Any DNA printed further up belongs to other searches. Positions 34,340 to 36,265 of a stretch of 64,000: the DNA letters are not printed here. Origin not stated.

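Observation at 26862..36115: Co-directional cluster MIO aminomutase/lyase - beta-transaminase-like - Lrp - BKACE - acyl-CoA ligase - TRAP: candidate undescribed beta-amino-acid route of amino acid catabolism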

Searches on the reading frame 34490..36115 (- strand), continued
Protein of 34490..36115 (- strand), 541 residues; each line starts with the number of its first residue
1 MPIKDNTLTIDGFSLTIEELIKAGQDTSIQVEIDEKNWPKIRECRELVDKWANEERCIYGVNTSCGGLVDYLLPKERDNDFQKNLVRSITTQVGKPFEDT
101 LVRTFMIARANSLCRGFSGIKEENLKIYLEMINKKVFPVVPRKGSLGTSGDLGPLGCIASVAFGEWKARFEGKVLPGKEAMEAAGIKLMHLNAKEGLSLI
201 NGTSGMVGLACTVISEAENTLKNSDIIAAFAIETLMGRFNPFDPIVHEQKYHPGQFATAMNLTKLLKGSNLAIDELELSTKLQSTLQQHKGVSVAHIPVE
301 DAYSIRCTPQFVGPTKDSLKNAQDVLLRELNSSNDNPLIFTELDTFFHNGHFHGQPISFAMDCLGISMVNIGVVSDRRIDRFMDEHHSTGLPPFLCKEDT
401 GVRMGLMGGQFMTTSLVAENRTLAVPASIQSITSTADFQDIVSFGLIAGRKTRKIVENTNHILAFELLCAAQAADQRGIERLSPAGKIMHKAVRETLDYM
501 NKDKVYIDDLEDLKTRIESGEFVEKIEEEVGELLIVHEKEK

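Call 46: search_protein_families(library=ncbifam, proteins=[L087:14758-16764:+, L087:16764-17303:+, L087:17319-18491:+, L087:14123-14761:+, L073:11595-12935:+, L067:4050-5393:+, L073:7368-9206:+, L073:9992-11623:+], max_evalue=1e-10)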
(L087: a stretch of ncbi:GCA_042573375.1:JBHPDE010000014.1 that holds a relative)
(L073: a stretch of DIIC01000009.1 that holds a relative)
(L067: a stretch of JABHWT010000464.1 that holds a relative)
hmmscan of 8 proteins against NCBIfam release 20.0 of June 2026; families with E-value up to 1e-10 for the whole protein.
L087:14758-16764:+ (668 aa): 1 family
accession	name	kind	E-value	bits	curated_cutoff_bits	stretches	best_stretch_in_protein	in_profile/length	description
NF007354.0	PRK09849.1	equivalog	1.7e-56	192.2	868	1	6-325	9-335/703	aldehyde ferredoxin oxidoreductase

L087:16764-17303:+ (179 aa): 0 families

L087:17319-18491:+ (390 aa): 12 families
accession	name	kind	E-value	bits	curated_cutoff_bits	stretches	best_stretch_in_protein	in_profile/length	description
NF004898.0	PRK06259.1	equivalog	3.7e-49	167.7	385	1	22-381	133-486/488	fumarate reductase (CoM/CoB) subunit TfrB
NF045670.1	quin_L_LdhH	equivalog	7.5e-29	100.5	800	1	141-357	464-685/706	L-lactate dehydrogenase (quinone) large subunit LdhH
NF008369.0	PRK11168.1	equivalog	3.9e-26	91.9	278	1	143-358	166-381/401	anaerobic glycerol-3-phosphate dehydrogenase subunit C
NF045724.1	ferredox_TmcB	equivalog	2.6e-24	85.6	735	1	66-382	100-427/430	electron transfer complex ferredoxin TmcB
TIGR03290.1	CoB_CoM_SS_C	equivalog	4.8e-22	78.5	160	1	23-108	2-89/144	CoB--CoM heterodisulfide reductase subunit C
NF045796.1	DsrK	equivalog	1.4e-21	76.7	400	1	64-323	117-378/453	sulfate reduction electron transfer complex DsrMKJOP subunit DsrK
NF045663.1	diclust_near_Sec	equivalog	3.8e-20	71.6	530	1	25-359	311-620/759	pyridine nucleotide-disulfide oxidoreductase/dicluster-binding protein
TIGR03379.1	glycerol3P_GlpC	equivalog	5.2e-18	65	279.9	1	145-360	163-380/397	anaerobic glycerol-3-phosphate dehydrogenase subunit GlpC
NF038018.1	qmoC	equivalog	3.7e-16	59.6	300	1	9-102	4-99/360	quinone-interacting membrane-bound oxidoreductase complex subunit QmoC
NF008434.0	PRK11274.1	equivalog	5.8e-15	55.1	333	1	146-359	170-390/409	glycolate oxidase subunit GlcF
NF045711.1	sulf_resp_HmcF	equivalog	2.2e-14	53.1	750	1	242-355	307-423/457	sulfate respiration complex iron-sulfur protein HmcF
NF041890.1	hdrC_Methbact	equivalog_domain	6.9e-12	45.3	270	1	8-113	14-120/192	ferredoxin:CoB-CoM heterodisulfide reductase subunit HdrC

L087:14123-14761:+ (212 aa): 3 families
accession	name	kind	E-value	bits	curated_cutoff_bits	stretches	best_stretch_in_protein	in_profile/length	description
NF053731.1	TransRegFasRMycb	equivalog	1.7e-14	54.1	330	1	14-146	9-141/199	HTH-type transcriptional activator FasR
NF053878.1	FATransRegFadRBac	equivalog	2.2e-13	50.4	200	1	20-200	7-189/190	fatty acid metabolism transcriptional regulator FadR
NF050111.1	TransRegSACE7040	equivalog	2.4e-12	47.1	250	1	17-169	2-153/186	SACE_7040 family transcriptional regulator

L073:11595-12935:+ (446 aa): 65 families (the best 25 are shown)
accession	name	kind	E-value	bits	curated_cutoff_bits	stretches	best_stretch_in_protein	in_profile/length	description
NF000818.0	PRK00062.1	subfamily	9.5e-93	311.2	398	1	31-431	3-426/429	glutamate-1-semialdehyde 2,1-aminomutase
TIGR00713.1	hemL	equivalog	2.6e-91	306.4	527.3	1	33-429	1-420/423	glutamate-1-semialdehyde 2,1-aminomutase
NF009055.0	PRK12389.1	equivalog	3.4e-77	259.9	637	1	57-431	33-427/431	glutamate-1-semialdehyde 2,1-aminomutase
NF041362.1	GntE_guanitoxin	equivalog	1.3e-58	198.6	525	2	30-172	4-147/426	guanitoxin biosynthesis PLP-dependent transaminase GntE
NF001864.0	PRK00615.1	equivalog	7.7e-57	192.8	706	1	32-420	5-417/433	glutamate-1-semialdehyde aminotransferase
NF005453.0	PRK07046.1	subfamily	1.1e-55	189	425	1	24-428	20-447/453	transaminase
NF004856.0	PRK06209.1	equivalog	3.3e-51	174.2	486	1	32-429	9-413/450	glutamate-1-semialdehyde 2,1-aminomutase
NF002874.0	PRK03244.1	equivalog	4.6e-47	160.7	457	1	60-348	26-321/399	acetylornithine transaminase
TIGR00707.1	argD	subfamily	6.1e-44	150.4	410.05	1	57-352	7-312/381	acetylornithine/succinylornithine family transaminase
NF045491.1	LysJ_Sulfobales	equivalog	2.7e-38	131.9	700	1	60-340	11-294/386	[LysW]-aminoadipate semialdehyde/glutamate semialdehyde transaminase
NF002797.0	PRK02936.1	equivalog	1.6e-37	129.2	496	1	59-343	11-300/385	acetylornithine transaminase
NF042418.1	LysJ_Th_th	equivalog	1.8e-37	129.2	700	1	48-339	7-302/386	[LysW]-aminoadipate semialdehyde transaminase LysJ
NF004426.0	PRK05769.1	equivalog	2.1e-37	128.9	552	2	58-172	35-154/441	acetyl ornithine aminotransferase family protein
NF004718.0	PRK06062.1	subfamily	2.1e-37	128.8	472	2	60-173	39-155/454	hypothetical protein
NF005993.0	PRK08117.1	subfamily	5.4e-36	124.1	574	2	61-172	27-142/433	aspartate aminotransferase family protein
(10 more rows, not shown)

L067:4050-5393:+ (447 aa): 6 families
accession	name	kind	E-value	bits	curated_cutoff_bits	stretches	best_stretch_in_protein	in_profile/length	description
NF041878.1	paak_haloarch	equivalog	3.9e-58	197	700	1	8-434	3-415/427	phenylacetate--CoA ligase PaaK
TIGR02155.1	PA_CoA_ligase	equivalog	4.1e-52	177.1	646.3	1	11-437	1-414/422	phenylacetate--CoA ligase PaaK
NF053551.1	FlxY_rubin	equivalog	1.5e-36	126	520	1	16-433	7-407/424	flexirubin biosynthesis putative acyl-CoA ligase FlxY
NF045666.1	DVU1553_fam_AMP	equivalog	4.5e-29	101.6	300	1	13-335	18-326/331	DVU_1553 family AMP-dependent CoA ligase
TIGR03335.1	F390_ftsA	equivalog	1.4e-14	53.7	458.7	1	5-347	1-337/445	coenzyme F390 synthetase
NF041217.1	BagE_FevW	exception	7.8e-13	48.2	800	1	89-433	67-395/424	bagremycin/ferroverdin synthetase BagE/FevW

L073:7368-9206:+ (612 aa): 46 families (the best 25 are shown)
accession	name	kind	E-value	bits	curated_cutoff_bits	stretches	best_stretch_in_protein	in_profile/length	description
NF009232.0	PRK12582.1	subfamily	1e-244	813.5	777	1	12-608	22-622/624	acyl-CoA synthetase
NF004837.0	PRK06187.1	subfamily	1.3e-34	119.3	476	1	36-502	5-456/531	long-chain-fatty-acid--CoA ligase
NF005702.0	PRK07514.1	subfamily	2e-30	105.6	558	1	65-449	25-388/506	malonyl-CoA synthase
NF041592.1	carboxyl_red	equivalog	4.9e-29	100.6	1300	1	199-601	222-621/1160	carboxylic acid reductase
NF005858.0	PRK07787.1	subfamily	6.5e-28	97.4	575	1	199-517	120-423/471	acyl-CoA synthetase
TIGR01733.1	AA-adenyl-dom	subfamily_domain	1.4e-25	89.9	317.4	1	71-471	1-384/409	amino acid adenylation domain-containing protein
NF005801.1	PRK07656.1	equivalog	1.8e-25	89.6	657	1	64-449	21-391/500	FadD3 family acyl-CoA ligase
NF004114.0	PRK05605.1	equivalog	6.1e-24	84.3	766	1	183-504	195-505/575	long-chain-fatty-acid--CoA ligase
NF006754.0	PRK09274.1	equivalog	1.8e-22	79.3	478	1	42-411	8-373/555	fatty acid CoA ligase family protein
TIGR02262.1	benz_CoA_lig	subfamily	3.2e-22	79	375.25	1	64-503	25-442/508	benzoate-CoA ligase family protein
TIGR01923.1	menE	equivalog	3.3e-22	79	330.15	1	72-505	2-385/442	o-succinylbenzoate--CoA ligase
NF038343.1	ligase_FadD11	exception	4.2e-22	78.3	950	1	366-601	353-583/585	fatty acid--CoA ligase FadD11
NF004511.1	PRK05852.1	equivalog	9.1e-22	77.4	650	1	66-468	23-407/505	FadD7 family fatty acid--CoA ligase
NF006182.0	PRK08316.1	subfamily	1.1e-21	77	663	1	40-447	12-403/523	fatty acyl-CoA synthetase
NF052269.1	Staph_lig_FadD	equivalog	2.6e-21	75.6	650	1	62-509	23-434/499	long-chain-fatty-acid--CoA ligase FadD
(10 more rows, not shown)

L073:9992-11623:+ (543 aa): 8 families
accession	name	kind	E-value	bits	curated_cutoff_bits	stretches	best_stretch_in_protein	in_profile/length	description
TIGR04475.1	Phe_D_beta_mut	equivalog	3.2e-205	682.6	800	1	9-516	4-509/510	phenylalanine aminomutase (D-beta-phenylalanine forming)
NF006871.0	PRK09367.1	subfamily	5.1e-141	470.8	524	1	6-526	3-502/505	histidine ammonia-lyase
TIGR01225.1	hutH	equivalog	9e-134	446.7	539.15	1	8-527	2-500/506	histidine ammonia-lyase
TIGR03832.1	Tyr_2_3_mutase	equivalog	6.2e-130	434.1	501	1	9-514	1-505/507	tyrosine 2,3-aminomutase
NF053541.1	FlxA_rubin_TAL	equivalog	8.3e-100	334.6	700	1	29-517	15-497/498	flexirubin biosynthesis tyrosine ammonia-lyase FlxA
NF041222.1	BagA_FevW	exception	3.6e-80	270.1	1000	1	9-519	3-517/529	bagremycin/ferroverdin biosynthesis tyrosine ammonia-lyase BagA/FevW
TIGR01226.1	phe_am_lyase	equivalog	9.1e-73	245.7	519.15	1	7-479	33-504/680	phenylalanine ammonia-lyase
TIGR04473.1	taxol_Phe_23mut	exception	8.7e-48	163.1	1250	1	37-479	59-500/687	phenylalanine aminomutase (L-beta-phenylalanine forming)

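Call 47: search_solved_structures(query=L087:14758-16764:+, max_evalue=1e-10)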
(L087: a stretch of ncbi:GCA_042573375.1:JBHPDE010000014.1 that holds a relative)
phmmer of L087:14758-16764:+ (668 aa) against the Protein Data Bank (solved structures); distinct sequences matched with E-value up to 1e-10: 9.
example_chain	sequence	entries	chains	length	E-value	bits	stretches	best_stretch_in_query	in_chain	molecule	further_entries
4z3w_A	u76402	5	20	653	0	1086.5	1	1-652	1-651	Benzoyl-CoA reductase, putative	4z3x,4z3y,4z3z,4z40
1aor_A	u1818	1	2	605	3.2e-58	200.7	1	3-423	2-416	ALDEHYDE FERREDOXIN OXIDOREDUCTASE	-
9mqx_D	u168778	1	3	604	1.9e-49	171.7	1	29-424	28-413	Aldehyde:ferredoxin oxidoreductase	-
1b25_A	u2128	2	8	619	4.9e-49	170.4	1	6-419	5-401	PROTEIN (FORMALDEHYDE FERREDOXIN OXIDOREDUCTASE) | FORMALDEHYDE FERREDOXIN OXIDOREDUCTASE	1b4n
9g7j_A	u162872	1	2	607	3.1e-48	167.7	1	21-433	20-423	Aldehyde ferredoxin oxidoreductase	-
8c0z_A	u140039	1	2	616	8.1e-44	153.1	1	12-419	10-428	Aldehyde:ferredoxin oxidoreductase,tungsten-containing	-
6x6u_A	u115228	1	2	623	4.5e-36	127.5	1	3-208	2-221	Formaldehyde:ferredoxin oxidoreductase wor5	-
6x1o_A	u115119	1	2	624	4.5e-36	127.5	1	3-208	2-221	Formaldehyde:ferredoxin oxidoreductase wor5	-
9q1t_A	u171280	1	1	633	2.5e-32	115.2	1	11-417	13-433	Tungsten-dependent aldehyde oxidoreductase WOR83 from Haloferax volcanii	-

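Call 48: search_solved_structures(query=L087:16764-17303:+, max_evalue=0.001)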
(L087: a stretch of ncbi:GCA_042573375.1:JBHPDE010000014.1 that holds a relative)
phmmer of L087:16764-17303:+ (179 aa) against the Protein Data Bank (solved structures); distinct sequences matched with E-value up to 0.001: 7.
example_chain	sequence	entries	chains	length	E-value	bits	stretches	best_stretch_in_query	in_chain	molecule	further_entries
4z3w_E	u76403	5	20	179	2.3e-74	252.3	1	2-178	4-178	Iron-sulfur cluster-binding oxidoreductase, putative benzoyl-CoA reductase electron transf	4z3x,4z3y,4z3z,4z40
8c0z_C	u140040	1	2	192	8.9e-07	32.1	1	5-138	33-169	Iron-sulfur cluster-binding protein potential subunit of aldehyde oxidoreductase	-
1h0h_B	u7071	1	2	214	8.3e-05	25.7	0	12-38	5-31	FORMATE DEHYDROGENASE SUBUNIT BETA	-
1kqf_B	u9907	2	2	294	0.00011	25.3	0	86-152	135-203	FORMATE DEHYDROGENASE, NITRATE-INDUCIBLE, IRON-SULFUR SUBUNIT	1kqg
30gj_B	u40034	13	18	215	0.00049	23.2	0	10-39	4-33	Formate dehydrogenase, beta subunit, putative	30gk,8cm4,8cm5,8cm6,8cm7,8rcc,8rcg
8rc8_B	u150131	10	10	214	0.00061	22.9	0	11-39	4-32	Formate dehydrogenase, beta subunit, putative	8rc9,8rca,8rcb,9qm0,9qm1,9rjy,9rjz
6sdr_B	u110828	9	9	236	0.00072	22.6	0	10-39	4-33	Formate dehydrogenase, beta subunit, putative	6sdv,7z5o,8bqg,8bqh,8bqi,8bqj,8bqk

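Call 52: find_homologous_proteins(query=L001:18449-19741:+, max_evalue=1e-60)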
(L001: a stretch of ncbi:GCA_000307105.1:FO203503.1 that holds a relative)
Query L001:18449-19741:+ (430 aa): 5820 proteins with E <= 1e-60 among 8000 candidates; the best 120 are listed.
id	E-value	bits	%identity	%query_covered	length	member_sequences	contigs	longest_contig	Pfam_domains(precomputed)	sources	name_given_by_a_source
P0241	6.7e-265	897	98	100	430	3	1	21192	PF06808.19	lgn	-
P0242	3.2e-257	872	95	100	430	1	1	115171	PF06808.19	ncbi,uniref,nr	ncbi:TRAP transporter large permease subunit [Desulfobacula sp.]|uniref:TRAP transporter large perme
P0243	1.6e-254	863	94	100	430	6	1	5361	PF06808.19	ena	-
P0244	5.5e-253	858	93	100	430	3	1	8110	PF06808.19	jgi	-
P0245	1.4e-252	856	93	100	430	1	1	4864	PF06808.19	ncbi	-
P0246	1.1e-251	853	92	100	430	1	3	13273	PF06808.19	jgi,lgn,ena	-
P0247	2.0e-251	853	92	100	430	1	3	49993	PF06808.19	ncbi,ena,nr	ncbi:MAG: TRAP transporter large permease [Desulfobacteraceae bacterium]|nr:MAG: TRAP transporter la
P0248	5.4e-251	851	92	100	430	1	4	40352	PF06808.19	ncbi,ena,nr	ncbi:MAG: TRAP transporter large permease subunit [Desulfobacula sp.]|nr:TRAP transporter large perm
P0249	8.8e-251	850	91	100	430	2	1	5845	PF06808.19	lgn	-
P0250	9.7e-251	850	92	100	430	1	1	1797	PF06808.19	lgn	-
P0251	1.7e-250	850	92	100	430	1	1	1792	PF06808.19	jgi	-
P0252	1.7e-249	846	91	100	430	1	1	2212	PF06808.19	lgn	-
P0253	2.6e-249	846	91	100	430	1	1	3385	PF06808.19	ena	-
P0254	8.4e-249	844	91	100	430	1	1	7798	PF06808.19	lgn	-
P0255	2.5e-248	842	91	100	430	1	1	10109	PF06808.19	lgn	-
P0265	1.6e-246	836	90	100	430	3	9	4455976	PF06808.19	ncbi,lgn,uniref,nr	ncbi:TRAP transporter large permease [Desulfococcus multivorans]|uniref:TRAP dicarboxylate transport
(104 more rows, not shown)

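Call 53: find_encoding_contigs(protein=P0265, flank=10000, max_places=1)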
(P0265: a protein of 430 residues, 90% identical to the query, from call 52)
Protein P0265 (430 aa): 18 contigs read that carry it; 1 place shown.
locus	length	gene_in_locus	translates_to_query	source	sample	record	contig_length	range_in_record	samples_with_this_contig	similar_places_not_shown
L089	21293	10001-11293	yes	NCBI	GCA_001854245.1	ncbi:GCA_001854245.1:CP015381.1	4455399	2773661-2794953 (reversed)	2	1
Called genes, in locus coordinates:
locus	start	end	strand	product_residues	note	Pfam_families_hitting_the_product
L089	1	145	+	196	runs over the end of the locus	PF01558:POR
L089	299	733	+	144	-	PF19571:ACT_8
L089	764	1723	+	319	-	PF02558:ApbA, PF08546:ApbA_C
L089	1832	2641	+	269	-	PF01869:BcrAD_BadFG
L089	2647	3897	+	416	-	PF06050:HGD-D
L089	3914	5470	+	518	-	PF00501:AMP-binding, PF13193:AMP-binding_C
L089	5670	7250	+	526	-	PF00501:AMP-binding, PF13193:AMP-binding_C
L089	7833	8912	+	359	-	PF03480:DctP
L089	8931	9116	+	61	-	-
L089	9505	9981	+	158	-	PF04290:DctQ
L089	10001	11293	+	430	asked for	PF06808:DctM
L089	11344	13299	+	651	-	PF00989:PAS, PF13188:PAS_8, PF13426:PAS_9, PF01590:GAF, PF13185:GAF_2, PF13492:GAF_3, PF00512:HisKA, PF02518:HATPase_c, +1 more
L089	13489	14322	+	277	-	PF02518:HATPase_c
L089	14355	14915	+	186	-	PF00072:Response_reg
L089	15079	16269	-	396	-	PF00108:Thiolase_N, PF02803:Thiolase_C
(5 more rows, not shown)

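Call 73: search_solved_structures(query=L001:16631-17707:+, max_evalue=1e-10)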
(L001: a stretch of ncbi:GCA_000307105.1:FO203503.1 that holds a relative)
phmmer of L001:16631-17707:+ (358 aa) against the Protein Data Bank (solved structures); distinct sequences matched with E-value up to 1e-10: 58.
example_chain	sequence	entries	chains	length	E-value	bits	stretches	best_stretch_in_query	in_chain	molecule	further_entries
4nq8_A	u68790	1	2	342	1.2e-19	73.9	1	77-313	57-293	Putative periplasmic substrate-binding transport protein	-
4pdd_A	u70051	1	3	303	2.9e-19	72.6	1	68-314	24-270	TRAP dicarboxylate transporter, DctP subunit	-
4ngu_A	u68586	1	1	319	1e-18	70.8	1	69-331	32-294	TRAP dicarboxylate transporter, DctP subunit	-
4pfr_A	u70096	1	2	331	3.4e-18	69.1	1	71-290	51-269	TRAP dicarboxylate transporter, DctP subunit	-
9dsy_A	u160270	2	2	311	5.7e-18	68.4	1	72-318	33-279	C4-dicarboxylate-binding periplasmic protein DctP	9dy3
4nn3_A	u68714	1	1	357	1.3e-17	67.2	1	42-316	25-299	TRAP dicarboxylate transporter, DctP subunit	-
4p47_A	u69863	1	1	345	1.5e-17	67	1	64-337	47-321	TRAP dicarboxylate transporter, DctP subunit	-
8t9t_A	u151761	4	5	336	3e-17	66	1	63-335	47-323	Isethionate-binding periplasmic protein DctP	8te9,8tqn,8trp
4p1e_A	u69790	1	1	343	5.7e-17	65.1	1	67-272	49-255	TRAP dicarboxylate transporter, DctP subunit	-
4ovt_A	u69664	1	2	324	1.1e-16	64.2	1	68-323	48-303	TRAP dicarboxylate transporter, DctP subunit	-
4pdh_A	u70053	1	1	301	2.7e-16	62.9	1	68-308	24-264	TRAP dicarboxylate transporter, DctP subunit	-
7bbr_A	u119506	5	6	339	3.2e-16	62.6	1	71-322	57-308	Putative TRAP transporter solute receptor DctP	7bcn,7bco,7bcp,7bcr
4pfi_A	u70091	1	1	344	4.1e-16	62.3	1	66-333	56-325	TRAP dicarboxylate transporter-DctP subunit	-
4ovs_A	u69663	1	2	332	4.2e-16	62.3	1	44-340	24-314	TRAP dicarboxylate transporter, DctP subunit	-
4n8y_A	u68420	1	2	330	7.3e-16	61.5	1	71-332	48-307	Putative TRAP-type C4-dicarboxylate transport system, binding periplasmic protein (DctP su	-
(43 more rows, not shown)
